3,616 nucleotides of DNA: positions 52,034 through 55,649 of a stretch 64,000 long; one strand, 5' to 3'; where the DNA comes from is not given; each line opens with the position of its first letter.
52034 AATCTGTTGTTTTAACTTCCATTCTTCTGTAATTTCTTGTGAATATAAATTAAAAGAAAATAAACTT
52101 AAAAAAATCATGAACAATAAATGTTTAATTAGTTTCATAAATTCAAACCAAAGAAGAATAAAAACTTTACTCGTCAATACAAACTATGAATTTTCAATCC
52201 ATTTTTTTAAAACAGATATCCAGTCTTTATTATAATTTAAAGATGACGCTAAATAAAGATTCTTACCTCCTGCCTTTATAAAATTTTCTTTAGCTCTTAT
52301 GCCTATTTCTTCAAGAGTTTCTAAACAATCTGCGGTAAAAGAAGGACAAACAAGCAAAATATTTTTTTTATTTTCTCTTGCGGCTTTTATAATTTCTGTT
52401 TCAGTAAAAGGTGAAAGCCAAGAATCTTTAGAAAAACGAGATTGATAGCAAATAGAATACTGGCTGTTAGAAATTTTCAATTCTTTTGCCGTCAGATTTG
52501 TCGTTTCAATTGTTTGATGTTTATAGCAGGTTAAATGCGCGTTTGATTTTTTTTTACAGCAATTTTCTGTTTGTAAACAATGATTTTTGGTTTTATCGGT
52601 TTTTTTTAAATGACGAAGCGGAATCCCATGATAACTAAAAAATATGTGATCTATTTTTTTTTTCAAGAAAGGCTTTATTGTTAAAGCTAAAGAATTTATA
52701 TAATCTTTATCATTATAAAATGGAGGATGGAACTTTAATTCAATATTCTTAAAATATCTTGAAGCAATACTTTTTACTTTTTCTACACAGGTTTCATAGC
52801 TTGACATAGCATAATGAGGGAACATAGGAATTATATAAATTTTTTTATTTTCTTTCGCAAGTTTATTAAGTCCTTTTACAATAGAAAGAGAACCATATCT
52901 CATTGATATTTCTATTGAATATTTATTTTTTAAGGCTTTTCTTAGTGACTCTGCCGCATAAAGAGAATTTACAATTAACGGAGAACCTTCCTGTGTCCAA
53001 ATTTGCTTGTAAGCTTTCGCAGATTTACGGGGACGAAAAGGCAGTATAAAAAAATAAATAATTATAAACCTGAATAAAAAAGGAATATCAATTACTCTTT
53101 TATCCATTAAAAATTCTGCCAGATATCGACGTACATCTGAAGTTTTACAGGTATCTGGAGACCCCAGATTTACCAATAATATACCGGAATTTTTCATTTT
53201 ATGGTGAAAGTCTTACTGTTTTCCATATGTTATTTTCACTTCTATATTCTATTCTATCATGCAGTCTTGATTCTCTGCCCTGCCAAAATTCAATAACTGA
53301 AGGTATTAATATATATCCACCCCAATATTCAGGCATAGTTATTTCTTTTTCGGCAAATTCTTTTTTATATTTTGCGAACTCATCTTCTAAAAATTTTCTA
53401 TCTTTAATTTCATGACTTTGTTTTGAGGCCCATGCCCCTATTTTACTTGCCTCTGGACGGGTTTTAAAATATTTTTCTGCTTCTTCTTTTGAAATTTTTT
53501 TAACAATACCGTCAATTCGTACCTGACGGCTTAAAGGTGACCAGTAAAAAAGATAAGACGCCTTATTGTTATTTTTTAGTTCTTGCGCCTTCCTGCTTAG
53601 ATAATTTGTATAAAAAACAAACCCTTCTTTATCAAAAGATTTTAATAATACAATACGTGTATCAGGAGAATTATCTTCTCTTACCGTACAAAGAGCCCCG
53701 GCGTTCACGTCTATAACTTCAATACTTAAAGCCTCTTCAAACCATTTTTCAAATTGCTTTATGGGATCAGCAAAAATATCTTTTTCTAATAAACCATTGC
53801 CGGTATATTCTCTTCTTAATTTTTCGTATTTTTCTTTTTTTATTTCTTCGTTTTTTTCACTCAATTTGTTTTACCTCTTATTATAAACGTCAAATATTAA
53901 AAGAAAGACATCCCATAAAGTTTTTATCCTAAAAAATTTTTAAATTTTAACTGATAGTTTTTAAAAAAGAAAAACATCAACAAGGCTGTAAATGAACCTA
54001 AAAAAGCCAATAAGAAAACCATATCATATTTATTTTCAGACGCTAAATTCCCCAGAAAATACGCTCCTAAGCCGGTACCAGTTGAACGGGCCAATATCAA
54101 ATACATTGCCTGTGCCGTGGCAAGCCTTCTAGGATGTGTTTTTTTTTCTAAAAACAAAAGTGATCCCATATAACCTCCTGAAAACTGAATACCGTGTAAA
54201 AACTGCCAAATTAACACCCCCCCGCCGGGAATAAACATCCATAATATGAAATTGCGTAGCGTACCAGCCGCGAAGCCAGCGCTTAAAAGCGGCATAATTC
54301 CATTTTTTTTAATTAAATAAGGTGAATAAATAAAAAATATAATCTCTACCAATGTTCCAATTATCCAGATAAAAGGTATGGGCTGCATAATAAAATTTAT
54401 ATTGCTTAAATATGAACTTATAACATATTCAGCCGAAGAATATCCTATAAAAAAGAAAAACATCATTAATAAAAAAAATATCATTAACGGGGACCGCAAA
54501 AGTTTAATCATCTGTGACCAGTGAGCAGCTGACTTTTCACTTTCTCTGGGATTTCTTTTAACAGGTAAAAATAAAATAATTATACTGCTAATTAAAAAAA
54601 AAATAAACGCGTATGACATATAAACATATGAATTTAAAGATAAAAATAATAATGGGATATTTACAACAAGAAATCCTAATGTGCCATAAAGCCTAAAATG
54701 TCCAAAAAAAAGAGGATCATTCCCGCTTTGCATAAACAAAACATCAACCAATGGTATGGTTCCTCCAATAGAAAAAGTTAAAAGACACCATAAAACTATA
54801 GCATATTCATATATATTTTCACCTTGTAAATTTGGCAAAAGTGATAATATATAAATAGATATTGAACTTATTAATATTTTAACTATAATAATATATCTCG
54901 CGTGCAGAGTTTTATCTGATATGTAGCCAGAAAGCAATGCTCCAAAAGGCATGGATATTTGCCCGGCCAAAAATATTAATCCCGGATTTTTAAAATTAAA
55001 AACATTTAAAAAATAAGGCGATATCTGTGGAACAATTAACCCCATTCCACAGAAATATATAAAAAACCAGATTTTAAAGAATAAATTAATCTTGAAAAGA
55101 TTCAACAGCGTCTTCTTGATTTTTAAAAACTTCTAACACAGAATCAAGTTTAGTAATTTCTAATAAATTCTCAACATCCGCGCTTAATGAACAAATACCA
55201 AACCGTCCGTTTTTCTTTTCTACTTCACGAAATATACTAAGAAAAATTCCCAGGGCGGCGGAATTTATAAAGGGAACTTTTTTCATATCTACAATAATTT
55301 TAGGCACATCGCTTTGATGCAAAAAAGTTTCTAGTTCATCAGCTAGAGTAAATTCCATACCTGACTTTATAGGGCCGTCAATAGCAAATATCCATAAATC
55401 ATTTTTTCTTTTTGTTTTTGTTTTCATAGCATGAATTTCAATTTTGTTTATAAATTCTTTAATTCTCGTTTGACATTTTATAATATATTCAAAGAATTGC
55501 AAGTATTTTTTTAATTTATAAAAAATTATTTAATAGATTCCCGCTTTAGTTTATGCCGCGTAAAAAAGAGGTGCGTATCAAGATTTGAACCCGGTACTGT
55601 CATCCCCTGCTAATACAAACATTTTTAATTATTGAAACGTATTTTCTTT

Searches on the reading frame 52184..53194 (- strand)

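Call 64: search_protein_families(library=pfam, proteins=[window:52184-53194:-], max_evalue=0.00001)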
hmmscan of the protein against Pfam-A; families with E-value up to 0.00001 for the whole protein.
window:52184-53194:- (336 aa): 1 family
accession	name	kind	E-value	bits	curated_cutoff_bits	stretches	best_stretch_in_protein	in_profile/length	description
PF00762.24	Ferrochelatase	-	7.9e-86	288.4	27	1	3-335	2-315/317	Ferrochelatase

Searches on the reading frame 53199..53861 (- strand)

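Call 64: search_protein_families(library=pfam, proteins=[window:53199-53861:-], max_evalue=0.00001)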
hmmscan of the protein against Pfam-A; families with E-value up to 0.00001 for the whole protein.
window:53199-53861:- (220 aa): 3 families
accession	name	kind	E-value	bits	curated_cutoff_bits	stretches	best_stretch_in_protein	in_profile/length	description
PF01243.27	PNPOx_N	-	3.5e-24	85.9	28.1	1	51-165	11-116/120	Pyridoxamine 5'-phosphate oxidase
PF10590.14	PNP_phzG_C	-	1.2e-19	70.4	27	1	180-220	1-42/42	Pyridoxine 5'-phosphate oxidase C-terminal dimerisation region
PF12766.13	Pyridox_oxase_2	-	1.8e-07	32.1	26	1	39-121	6-97/100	Pyridoxamine 5'-phosphate oxidase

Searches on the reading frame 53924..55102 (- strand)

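Call 64: search_protein_families(library=pfam, proteins=[window:53924-55102:-], max_evalue=0.00001)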
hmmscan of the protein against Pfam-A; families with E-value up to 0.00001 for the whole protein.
window:53924-55102:- (392 aa): 3 families
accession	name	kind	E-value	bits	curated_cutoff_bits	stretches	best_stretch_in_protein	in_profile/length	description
PF12832.13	MFS_1_like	-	3.3e-30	105.8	25.2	1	9-363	4-371/373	MFS_1 like family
PF03825.22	Nuc_H_symport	-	3.3e-16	59.8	25.9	1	5-382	3-397/400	Nucleoside H+ symporter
PF07690.21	MFS_1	-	4.3e-10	39.5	33.4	1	13-346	5-346/347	Major Facilitator Superfamily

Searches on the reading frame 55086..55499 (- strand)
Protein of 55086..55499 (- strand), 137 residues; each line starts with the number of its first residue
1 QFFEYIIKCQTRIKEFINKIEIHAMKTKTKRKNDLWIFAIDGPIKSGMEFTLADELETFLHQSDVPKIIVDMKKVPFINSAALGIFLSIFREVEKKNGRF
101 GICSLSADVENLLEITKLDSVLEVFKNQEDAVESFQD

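Call 64: search_protein_families(library=pfam, proteins=[window:55086-55499:-], max_evalue=0.00001)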
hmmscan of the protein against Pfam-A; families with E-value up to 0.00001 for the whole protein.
window:55086-55499:- (137 aa): 1 family
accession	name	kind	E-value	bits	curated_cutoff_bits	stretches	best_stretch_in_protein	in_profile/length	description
PF01740.26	STAS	-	3.5e-17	62.5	22.6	1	29-131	4-106/106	STAS domain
